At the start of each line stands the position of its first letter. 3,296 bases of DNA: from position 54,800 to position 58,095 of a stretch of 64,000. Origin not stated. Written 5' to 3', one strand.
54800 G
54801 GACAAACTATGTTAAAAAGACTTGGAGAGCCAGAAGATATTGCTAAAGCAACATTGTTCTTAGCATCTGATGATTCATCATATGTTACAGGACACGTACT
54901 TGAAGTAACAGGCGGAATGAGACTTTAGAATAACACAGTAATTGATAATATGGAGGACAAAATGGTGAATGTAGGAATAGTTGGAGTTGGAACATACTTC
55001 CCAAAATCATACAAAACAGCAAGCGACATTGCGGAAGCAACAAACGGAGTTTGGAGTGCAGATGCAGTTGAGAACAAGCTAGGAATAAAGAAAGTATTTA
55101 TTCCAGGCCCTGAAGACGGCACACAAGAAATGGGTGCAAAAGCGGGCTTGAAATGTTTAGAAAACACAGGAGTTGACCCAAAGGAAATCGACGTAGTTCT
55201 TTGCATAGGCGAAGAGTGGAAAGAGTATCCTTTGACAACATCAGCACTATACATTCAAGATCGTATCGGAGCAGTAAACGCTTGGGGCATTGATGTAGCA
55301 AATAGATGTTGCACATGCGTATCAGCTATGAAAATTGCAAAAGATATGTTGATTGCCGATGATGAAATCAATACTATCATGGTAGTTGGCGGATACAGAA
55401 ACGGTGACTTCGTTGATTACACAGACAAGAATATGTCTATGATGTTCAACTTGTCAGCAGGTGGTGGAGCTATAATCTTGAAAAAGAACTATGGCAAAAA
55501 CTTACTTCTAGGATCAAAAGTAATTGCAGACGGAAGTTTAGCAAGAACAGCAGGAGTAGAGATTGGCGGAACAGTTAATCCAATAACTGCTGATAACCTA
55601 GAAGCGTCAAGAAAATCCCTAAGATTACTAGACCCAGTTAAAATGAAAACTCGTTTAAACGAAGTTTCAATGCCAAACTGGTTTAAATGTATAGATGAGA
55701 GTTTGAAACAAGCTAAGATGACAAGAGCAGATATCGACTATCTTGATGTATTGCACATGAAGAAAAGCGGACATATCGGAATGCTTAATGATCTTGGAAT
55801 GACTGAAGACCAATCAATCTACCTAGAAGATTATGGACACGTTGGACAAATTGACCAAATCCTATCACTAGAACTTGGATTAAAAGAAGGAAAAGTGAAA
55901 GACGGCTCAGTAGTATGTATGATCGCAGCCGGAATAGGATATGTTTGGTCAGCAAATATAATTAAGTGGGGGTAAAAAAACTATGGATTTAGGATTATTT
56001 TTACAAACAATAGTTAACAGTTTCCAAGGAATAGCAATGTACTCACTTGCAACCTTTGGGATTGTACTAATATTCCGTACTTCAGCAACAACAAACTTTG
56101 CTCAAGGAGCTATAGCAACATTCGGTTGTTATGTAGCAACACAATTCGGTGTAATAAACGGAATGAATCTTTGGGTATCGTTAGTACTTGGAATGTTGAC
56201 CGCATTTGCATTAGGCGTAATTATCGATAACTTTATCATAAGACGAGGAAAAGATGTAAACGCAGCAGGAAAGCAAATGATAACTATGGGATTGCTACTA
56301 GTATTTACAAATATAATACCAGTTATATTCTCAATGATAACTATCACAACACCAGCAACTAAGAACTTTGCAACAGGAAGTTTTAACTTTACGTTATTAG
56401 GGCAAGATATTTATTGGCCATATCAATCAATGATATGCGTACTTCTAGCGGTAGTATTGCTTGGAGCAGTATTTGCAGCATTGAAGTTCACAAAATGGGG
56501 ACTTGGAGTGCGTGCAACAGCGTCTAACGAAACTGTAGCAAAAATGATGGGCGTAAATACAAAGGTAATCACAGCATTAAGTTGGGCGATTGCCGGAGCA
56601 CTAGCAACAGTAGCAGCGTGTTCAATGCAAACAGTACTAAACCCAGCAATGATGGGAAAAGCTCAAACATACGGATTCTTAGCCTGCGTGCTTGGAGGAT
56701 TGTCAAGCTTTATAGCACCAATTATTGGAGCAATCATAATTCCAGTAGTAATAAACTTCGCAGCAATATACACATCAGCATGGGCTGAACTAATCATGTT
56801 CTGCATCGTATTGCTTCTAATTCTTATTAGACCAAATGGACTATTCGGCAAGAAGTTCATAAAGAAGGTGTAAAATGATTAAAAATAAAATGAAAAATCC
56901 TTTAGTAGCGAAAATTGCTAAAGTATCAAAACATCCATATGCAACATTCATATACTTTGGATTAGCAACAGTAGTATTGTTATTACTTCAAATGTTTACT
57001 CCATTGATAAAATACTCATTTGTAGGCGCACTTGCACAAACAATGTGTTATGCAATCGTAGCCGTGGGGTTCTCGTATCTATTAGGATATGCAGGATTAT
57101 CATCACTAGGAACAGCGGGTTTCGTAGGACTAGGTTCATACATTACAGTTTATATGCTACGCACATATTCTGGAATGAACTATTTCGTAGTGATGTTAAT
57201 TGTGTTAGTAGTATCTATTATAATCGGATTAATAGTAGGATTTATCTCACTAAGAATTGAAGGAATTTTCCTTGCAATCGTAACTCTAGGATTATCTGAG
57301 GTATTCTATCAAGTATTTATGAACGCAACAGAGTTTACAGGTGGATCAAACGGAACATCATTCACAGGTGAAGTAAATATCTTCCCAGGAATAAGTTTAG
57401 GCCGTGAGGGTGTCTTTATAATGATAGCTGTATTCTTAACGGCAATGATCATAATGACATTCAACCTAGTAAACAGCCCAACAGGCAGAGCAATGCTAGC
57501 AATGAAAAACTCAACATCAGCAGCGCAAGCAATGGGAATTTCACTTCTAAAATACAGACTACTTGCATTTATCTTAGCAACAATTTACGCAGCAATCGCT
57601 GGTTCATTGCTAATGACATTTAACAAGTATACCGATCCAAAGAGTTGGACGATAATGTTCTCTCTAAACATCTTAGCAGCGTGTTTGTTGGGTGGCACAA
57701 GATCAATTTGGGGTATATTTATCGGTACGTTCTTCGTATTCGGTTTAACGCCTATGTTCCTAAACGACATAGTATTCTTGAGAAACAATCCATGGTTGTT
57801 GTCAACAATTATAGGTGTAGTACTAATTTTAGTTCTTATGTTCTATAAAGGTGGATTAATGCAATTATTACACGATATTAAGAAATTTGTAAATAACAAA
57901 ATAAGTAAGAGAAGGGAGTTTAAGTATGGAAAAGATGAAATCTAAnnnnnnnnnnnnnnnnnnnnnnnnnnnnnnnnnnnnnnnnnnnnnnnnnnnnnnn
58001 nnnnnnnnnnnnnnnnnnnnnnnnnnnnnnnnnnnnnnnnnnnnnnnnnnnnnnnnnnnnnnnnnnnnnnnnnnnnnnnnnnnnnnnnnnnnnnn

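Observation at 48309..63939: The butyrate-type acyl-CoA cluster appears built from R-specific enzymes (thiolase + PhaB-like SDR + PhaJ/MaoC hydratase) instead of Hbd + crotonase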

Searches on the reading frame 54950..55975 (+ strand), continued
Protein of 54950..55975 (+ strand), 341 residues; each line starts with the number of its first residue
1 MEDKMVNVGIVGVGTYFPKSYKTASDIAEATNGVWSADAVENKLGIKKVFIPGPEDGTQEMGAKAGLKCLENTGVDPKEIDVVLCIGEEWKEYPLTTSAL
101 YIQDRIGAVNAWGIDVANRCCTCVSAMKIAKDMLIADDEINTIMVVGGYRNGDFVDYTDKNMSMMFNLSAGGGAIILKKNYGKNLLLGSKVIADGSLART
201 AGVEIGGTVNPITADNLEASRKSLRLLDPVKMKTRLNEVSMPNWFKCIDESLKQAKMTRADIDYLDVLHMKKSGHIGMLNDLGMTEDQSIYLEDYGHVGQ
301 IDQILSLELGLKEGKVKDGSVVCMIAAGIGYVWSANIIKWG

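Call 69: fold_search(model_id=the predicted structure, library=pdb)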
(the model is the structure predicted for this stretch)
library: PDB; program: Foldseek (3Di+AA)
matches with E <= 10: 1305; with E <= 0.001: 1024
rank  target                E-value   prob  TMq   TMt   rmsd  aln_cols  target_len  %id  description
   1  4dfe_D                1.2e-24  1.00  0.79  0.82   4.1       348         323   20  Crystal structure of 3-oxoacyl-[acyl-carrier-protein] synthase III from Burkholderia xenovorans (released 2012-02-08)
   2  4dfe_B                1.9e-24  1.00  0.80  0.83   3.9       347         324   20  Crystal structure of 3-oxoacyl-[acyl-carrier-protein] synthase III from Burkholderia xenovorans (released 2012-02-08)
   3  8vdb_A                9.4e-24  1.00  0.76  0.79   7.3       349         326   18  Crystal structure of Bacillus subtilis FabHB, beta-ketoacyl carrier protein synthase III (released 2024-02-14)
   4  3il3                  1.6e-23  1.00  0.78  0.83   4.7       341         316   19  Structure of Haemophilus influenzae FabH (released 2009-08-25)
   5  4ryb_A                1.8e-23  1.00  0.79  0.83   4.8       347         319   19  Crystal structure of beta-ketoacyl-ACP synthase III (FabH) from Neisseria meningitidis (released 2014-12-31)
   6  2ebd_B                1.8e-23  1.00  0.77  0.84   3.6       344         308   20  Crystal structure of 3-oxoacyl-[acyl-carrier-protein] synthase III from Aquifex aeolicus VF5 (released 2007-08-14)
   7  4dfe_A                2.9e-23  1.00  0.80  0.83   4.0       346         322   20  Crystal structure of 3-oxoacyl-[acyl-carrier-protein] synthase III from Burkholderia xenovorans (released 2012-02-08)
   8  1zow_A                3.8e-23  1.00  0.77  0.83   6.1       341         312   21  Crystal Structure of S. aureus FabH, beta-ketoacyl carrier protein synthase III (released 2005-08-09)
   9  6x7r                  7.6e-23  1.00  0.77  0.82   4.3       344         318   21  E. coli beta-ketoacyl-[acyl carrier protein] synthase III (FabH) in complex with oxa(dethia)-coenzyme A (released 2021-06-02)
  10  8vd9                  8.1e-23  1.00  0.79  0.85   4.0       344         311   21  Crystal structure of Bacillus subtilis FabHA, beta-ketoacyl carrier protein synthase III (released 2024-02-14)
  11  2ebd_A                1.0e-22  1.00  0.79  0.86   3.5       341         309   20  Crystal structure of 3-oxoacyl-[acyl-carrier-protein] synthase III from Aquifex aeolicus VF5 (released 2007-08-14)
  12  3il7_A                1.4e-22  1.00  0.75  0.81   7.0       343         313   22  Crystal structure of S. aureus FabH (released 2009-08-25)
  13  8vdb_D                2.2e-22  1.00  0.80  0.83   4.7       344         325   19  Crystal structure of Bacillus subtilis FabHB, beta-ketoacyl carrier protein synthase III (released 2024-02-14)
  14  9ka6_A                2.4e-22  1.00  0.78  0.82   4.3       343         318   21  Crystal structure of beta-ketoacyl-ACP synthase FabH C112Q in complex with acyl-ACP from E. coli (released 2025-09-10)
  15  9w96_B                2.7e-22  1.00  0.78  0.80   4.6       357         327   17  Crystal structure of BioZ C115S from Agrobacterium tumefaciens in complex with galutaryl-CoA (released 2025-10-29)
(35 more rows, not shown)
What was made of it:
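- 54950..55975 (+): Orphan KAS III-fold enzyme (NF005308/PRK06840 family); function unknown. The FabH fold is recovered at TM about 0.8 and about 20% identity (call 69).
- On FabH / KAS III: Foldseek matches FabH structures at E about 1e-24 and TM 0.77-0.82 (call 69).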

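Call 71: search_protein_families(library=ncbifam, proteins=[L003:16721-17653:+, L007:19369-20259:+, L012:18717-19610:+, L026:19002-19883:+, L034:3938-4975:-, L062:13192-14067:+, L044:18172-19047:+, L069:6711-7742:-, L076:19065-19967:+, L017:11790-12665:+], max_evalue=1e-40)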
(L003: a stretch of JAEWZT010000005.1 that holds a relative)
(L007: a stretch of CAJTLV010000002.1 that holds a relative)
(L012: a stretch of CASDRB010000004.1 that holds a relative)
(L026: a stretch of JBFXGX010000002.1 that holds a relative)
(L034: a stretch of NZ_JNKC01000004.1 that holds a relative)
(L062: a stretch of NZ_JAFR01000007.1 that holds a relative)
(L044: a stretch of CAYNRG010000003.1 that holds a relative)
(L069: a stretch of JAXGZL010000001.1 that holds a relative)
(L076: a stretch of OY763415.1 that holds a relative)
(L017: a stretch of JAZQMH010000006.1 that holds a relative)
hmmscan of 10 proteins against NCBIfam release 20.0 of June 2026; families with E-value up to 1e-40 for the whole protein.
L003:16721-17653:+ (311 aa): 1 family
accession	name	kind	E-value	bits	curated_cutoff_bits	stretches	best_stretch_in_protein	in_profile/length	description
NF050089.1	i_nPHAscl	equivalog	9.2e-88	294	300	1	28-308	6-288/288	intracellular short-chain-length polyhydroxyalkanoate depolymerase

L007:19369-20259:+ (297 aa): 1 family
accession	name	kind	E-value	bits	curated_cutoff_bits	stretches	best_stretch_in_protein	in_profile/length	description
NF050089.1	i_nPHAscl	equivalog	7.1e-93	310.8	300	1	10-290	6-287/288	intracellular short-chain-length polyhydroxyalkanoate depolymerase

L012:18717-19610:+ (298 aa): 1 family
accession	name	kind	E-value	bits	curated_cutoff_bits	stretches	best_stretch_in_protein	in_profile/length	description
NF050089.1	i_nPHAscl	equivalog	3.4e-85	285.6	300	1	9-296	1-288/288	intracellular short-chain-length polyhydroxyalkanoate depolymerase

L026:19002-19883:+ (294 aa): 1 family
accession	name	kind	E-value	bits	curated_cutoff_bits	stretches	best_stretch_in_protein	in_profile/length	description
NF050089.1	i_nPHAscl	equivalog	5.2e-101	337.5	300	1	6-293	1-288/288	intracellular short-chain-length polyhydroxyalkanoate depolymerase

L034:3938-4975:- (346 aa): 0 families

L062:13192-14067:+ (292 aa): 1 family
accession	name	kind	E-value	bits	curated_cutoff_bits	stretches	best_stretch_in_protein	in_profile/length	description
NF050089.1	i_nPHAscl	equivalog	7.5e-98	327.1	300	1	6-292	1-288/288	intracellular short-chain-length polyhydroxyalkanoate depolymerase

L044:18172-19047:+ (292 aa): 1 family
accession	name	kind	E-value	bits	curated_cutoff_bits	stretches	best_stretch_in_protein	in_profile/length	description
NF050089.1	i_nPHAscl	equivalog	2.6e-100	335.2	300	1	10-290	6-287/288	intracellular short-chain-length polyhydroxyalkanoate depolymerase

L069:6711-7742:- (344 aa): 0 families

L076:19065-19967:+ (301 aa): 1 family
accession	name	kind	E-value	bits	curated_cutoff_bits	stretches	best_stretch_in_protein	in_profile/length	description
NF050089.1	i_nPHAscl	equivalog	3.2e-97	325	300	1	11-298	1-288/288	intracellular short-chain-length polyhydroxyalkanoate depolymerase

L017:11790-12665:+ (292 aa): 1 family
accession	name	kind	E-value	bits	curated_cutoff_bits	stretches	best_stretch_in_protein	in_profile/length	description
NF050089.1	i_nPHAscl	equivalog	1.9e-92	309.4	300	1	10-289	6-287/288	intracellular short-chain-length polyhydroxyalkanoate depolymerase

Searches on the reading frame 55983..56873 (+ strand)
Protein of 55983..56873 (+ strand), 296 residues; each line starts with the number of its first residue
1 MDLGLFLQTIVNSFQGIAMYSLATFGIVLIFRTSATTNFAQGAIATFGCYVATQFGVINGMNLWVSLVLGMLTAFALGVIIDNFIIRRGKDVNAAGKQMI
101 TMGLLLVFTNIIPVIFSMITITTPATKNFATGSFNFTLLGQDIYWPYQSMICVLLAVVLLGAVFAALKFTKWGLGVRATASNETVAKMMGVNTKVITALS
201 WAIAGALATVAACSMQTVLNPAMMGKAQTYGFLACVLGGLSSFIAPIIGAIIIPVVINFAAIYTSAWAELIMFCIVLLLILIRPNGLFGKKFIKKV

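Call 3: search_protein_families(library=pfam, proteins=[window:55983-56873:+])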
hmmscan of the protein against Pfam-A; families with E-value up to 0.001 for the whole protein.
window:55983-56873:+ (296 aa): 1 family
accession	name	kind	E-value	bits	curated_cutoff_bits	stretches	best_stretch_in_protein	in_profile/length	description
PF02653.21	BPD_transp_2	-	3.5e-27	95.7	26.8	1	12-281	4-269/269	Branched-chain amino acid transport system / permease component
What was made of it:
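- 55983..56873 (+): ABC permease (LivH-like). Pfam BPD_transp_2 (call 3).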

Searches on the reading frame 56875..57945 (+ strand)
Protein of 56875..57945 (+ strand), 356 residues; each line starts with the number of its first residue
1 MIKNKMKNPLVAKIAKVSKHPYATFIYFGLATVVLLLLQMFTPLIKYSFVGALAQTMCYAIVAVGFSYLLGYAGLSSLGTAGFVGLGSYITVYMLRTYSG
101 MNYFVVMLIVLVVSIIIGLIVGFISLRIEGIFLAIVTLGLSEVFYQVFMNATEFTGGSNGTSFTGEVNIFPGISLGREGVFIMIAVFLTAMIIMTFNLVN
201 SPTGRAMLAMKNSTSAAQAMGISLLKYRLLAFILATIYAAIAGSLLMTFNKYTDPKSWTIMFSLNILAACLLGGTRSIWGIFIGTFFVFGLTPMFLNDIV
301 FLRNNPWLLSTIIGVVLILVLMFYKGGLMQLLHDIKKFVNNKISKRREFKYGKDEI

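Call 3: search_protein_families(library=pfam, proteins=[window:56875-57945:+])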
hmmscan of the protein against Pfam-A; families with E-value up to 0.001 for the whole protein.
window:56875-57945:+ (356 aa): 1 family
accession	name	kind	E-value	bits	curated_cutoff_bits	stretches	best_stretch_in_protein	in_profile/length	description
PF02653.21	BPD_transp_2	-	1.8e-34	119.6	26.8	1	50-321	3-269/269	Branched-chain amino acid transport system / permease component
